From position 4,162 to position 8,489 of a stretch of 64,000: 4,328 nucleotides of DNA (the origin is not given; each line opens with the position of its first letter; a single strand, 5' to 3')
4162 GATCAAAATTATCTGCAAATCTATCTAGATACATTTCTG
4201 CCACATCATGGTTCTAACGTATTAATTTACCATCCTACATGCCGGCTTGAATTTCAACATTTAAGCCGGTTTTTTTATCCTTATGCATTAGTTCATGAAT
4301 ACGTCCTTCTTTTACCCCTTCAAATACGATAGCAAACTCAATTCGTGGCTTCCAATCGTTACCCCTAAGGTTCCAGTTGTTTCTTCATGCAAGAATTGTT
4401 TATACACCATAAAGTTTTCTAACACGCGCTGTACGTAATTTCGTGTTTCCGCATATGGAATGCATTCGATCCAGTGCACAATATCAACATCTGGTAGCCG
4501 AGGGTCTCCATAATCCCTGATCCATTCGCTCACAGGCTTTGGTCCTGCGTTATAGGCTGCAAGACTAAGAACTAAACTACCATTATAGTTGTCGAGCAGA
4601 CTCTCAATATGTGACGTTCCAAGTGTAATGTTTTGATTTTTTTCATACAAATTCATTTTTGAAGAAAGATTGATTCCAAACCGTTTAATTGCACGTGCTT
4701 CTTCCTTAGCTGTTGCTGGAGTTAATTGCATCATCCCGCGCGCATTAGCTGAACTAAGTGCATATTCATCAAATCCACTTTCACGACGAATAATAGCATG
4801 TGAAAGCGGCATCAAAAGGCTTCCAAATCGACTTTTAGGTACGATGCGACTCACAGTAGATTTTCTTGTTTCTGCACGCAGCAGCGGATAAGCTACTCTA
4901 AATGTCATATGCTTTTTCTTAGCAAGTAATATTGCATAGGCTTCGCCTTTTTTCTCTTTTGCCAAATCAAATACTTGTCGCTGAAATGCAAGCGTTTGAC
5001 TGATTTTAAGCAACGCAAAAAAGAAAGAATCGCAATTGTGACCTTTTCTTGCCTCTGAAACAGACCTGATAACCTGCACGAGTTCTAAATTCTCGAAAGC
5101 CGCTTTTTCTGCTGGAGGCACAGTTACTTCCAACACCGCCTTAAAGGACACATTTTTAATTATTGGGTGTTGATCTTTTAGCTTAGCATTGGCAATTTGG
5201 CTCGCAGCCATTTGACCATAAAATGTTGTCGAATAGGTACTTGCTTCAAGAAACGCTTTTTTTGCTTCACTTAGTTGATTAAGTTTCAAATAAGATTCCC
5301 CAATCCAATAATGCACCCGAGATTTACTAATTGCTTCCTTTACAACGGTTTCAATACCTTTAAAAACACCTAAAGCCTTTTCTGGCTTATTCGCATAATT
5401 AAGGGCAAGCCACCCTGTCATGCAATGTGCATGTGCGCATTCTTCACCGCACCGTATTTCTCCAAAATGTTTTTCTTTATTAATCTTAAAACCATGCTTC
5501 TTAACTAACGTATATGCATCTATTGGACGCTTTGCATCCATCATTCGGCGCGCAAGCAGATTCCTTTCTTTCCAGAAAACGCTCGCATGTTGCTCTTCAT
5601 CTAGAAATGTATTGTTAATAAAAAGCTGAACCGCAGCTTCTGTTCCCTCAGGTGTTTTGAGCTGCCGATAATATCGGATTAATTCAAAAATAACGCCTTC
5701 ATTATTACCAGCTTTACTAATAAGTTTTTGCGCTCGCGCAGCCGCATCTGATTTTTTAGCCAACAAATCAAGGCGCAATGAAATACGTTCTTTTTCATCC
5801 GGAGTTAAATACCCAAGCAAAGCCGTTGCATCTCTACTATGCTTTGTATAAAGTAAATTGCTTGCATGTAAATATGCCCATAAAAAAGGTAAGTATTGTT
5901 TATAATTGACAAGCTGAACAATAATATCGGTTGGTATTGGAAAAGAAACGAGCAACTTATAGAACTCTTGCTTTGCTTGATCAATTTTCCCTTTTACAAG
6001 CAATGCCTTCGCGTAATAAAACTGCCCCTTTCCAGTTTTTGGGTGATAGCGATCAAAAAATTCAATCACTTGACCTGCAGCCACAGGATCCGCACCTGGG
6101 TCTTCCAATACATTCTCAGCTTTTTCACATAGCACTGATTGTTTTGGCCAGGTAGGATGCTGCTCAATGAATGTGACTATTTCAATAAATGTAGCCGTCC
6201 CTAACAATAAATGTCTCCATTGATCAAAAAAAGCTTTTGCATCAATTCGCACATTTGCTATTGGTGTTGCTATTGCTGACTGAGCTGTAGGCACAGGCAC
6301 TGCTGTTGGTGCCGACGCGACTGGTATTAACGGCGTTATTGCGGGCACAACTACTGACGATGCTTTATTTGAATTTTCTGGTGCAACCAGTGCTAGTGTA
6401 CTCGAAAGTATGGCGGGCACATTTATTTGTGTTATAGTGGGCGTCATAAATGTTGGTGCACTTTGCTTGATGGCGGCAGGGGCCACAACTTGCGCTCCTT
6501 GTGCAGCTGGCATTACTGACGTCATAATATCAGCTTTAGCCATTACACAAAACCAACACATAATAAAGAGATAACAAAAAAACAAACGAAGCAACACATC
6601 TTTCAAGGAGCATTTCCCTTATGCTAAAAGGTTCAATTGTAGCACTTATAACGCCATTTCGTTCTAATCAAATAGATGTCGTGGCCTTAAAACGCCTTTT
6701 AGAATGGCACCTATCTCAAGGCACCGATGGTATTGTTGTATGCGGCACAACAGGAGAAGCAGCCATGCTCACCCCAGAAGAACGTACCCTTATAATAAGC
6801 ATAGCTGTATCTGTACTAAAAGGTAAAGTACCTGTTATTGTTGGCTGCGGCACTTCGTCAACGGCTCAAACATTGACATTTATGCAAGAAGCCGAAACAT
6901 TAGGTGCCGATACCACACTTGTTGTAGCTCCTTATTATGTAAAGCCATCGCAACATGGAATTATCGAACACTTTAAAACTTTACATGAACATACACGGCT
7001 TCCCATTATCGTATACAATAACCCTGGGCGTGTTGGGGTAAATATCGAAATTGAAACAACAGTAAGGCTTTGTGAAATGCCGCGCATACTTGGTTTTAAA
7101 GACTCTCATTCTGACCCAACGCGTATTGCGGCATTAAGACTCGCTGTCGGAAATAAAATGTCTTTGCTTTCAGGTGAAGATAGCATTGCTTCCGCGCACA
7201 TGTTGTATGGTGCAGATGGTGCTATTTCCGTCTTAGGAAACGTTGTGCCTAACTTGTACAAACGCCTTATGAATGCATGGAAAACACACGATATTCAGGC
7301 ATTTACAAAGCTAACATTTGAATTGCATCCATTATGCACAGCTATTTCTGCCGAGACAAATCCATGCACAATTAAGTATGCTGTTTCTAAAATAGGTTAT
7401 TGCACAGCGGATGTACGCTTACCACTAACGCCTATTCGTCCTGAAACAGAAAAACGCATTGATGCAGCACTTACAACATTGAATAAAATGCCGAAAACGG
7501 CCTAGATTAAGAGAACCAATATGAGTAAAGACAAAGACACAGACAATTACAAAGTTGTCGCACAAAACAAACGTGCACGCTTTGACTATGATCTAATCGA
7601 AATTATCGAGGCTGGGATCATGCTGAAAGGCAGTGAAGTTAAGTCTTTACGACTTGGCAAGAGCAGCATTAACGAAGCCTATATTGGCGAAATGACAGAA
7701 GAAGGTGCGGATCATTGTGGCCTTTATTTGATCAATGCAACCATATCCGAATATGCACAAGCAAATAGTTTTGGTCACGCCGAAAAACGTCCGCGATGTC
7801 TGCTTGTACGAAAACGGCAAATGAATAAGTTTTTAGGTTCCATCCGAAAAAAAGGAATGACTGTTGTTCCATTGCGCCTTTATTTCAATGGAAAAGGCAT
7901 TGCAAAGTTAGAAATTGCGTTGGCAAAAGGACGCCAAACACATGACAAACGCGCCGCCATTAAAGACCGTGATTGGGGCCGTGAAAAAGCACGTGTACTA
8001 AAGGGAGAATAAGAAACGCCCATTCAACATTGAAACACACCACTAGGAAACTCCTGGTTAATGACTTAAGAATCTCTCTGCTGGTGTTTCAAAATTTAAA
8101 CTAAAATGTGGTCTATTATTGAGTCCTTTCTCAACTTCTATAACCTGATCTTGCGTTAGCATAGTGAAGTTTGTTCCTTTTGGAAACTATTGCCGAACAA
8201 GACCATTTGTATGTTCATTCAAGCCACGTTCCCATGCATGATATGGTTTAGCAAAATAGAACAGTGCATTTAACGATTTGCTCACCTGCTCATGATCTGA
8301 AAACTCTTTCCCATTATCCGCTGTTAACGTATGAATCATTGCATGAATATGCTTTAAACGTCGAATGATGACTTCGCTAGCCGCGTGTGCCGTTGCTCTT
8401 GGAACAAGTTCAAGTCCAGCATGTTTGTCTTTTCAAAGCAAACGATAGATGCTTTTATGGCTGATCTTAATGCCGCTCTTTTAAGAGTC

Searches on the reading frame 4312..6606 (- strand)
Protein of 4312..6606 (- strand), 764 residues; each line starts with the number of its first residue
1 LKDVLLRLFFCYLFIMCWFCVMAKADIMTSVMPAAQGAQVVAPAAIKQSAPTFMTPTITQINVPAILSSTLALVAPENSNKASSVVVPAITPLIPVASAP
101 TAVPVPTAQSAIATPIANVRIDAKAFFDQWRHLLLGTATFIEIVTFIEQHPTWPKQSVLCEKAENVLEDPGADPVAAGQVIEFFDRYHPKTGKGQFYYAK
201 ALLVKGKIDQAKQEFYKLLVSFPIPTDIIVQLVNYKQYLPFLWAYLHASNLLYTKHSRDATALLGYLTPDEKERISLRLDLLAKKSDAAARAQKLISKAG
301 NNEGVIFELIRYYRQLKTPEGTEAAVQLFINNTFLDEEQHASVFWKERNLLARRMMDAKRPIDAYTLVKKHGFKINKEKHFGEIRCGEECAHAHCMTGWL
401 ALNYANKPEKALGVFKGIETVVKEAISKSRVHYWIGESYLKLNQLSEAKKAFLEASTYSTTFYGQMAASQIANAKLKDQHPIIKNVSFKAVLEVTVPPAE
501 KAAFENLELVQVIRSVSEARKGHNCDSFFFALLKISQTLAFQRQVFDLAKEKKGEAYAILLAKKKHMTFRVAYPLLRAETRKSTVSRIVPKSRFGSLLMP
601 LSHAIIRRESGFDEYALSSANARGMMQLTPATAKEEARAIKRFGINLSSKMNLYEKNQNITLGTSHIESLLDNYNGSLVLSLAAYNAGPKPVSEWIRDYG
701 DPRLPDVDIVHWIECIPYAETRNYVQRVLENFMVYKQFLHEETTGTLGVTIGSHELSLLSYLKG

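Call 8: search_protein_families(library=pfam, proteins=[window:4312-6606:-], max_evalue=0.001)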
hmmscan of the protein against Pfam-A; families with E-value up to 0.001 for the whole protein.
window:4312-6606:- (764 aa): 3 families
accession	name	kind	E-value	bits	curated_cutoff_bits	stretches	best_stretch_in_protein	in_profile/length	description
PF01464.25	SLT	-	2.5e-23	82.3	21.3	1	602-700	17-109/117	Transglycosylase SLT domain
PF07719.23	TPR_2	-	5.4e-05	23.5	27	0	430-455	2-27/34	Tetratricopeptide repeat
PF13174.12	TPR_6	-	0.00092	20.2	26.3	0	433-452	4-23/33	Tetratricopeptide repeat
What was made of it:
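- An SLT-domain gene (4312-6606) and motA/motB (15340-17636) lie within a few kb (call 8).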

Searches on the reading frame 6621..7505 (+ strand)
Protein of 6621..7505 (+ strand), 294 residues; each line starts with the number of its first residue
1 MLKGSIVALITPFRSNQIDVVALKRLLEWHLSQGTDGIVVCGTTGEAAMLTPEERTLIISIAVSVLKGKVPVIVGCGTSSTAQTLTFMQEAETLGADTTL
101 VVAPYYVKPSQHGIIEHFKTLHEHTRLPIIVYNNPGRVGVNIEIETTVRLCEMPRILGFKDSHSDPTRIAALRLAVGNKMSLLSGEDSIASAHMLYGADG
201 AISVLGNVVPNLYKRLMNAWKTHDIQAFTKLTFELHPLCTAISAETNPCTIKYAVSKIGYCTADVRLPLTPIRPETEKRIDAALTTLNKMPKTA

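Call 8: search_protein_families(library=pfam, proteins=[window:6621-7505:+], max_evalue=0.001)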
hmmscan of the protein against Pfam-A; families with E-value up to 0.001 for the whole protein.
window:6621-7505:+ (294 aa): 1 family
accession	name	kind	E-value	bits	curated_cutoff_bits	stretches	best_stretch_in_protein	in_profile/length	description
PF00701.28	DHDPS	-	4e-77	259.2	22.1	1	2-285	2-287/289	Dihydrodipicolinate synthetase family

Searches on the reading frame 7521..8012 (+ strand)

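Call 8: search_protein_families(library=pfam, proteins=[window:7521-8012:+], max_evalue=0.001)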
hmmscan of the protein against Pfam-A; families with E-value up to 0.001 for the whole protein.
window:7521-8012:+ (163 aa): 1 family
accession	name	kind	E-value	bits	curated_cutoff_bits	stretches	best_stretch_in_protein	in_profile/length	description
PF01668.23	SmpB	-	2e-47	161.1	27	1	13-161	1-142/143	SmpB protein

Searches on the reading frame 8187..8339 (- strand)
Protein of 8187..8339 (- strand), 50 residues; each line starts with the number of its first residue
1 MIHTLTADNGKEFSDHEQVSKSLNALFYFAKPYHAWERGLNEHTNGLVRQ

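Call 89: search_protein_families(library=pfam, proteins=[window:8187-8339:-], max_evalue=1)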
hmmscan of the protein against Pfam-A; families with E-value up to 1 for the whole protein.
window:8187-8339:- (50 aa): 1 family
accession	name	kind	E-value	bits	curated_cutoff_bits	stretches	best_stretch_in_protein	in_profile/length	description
PF00665.32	rve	-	0.057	14.1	32.6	1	4-34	69-101/102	Integrase core domain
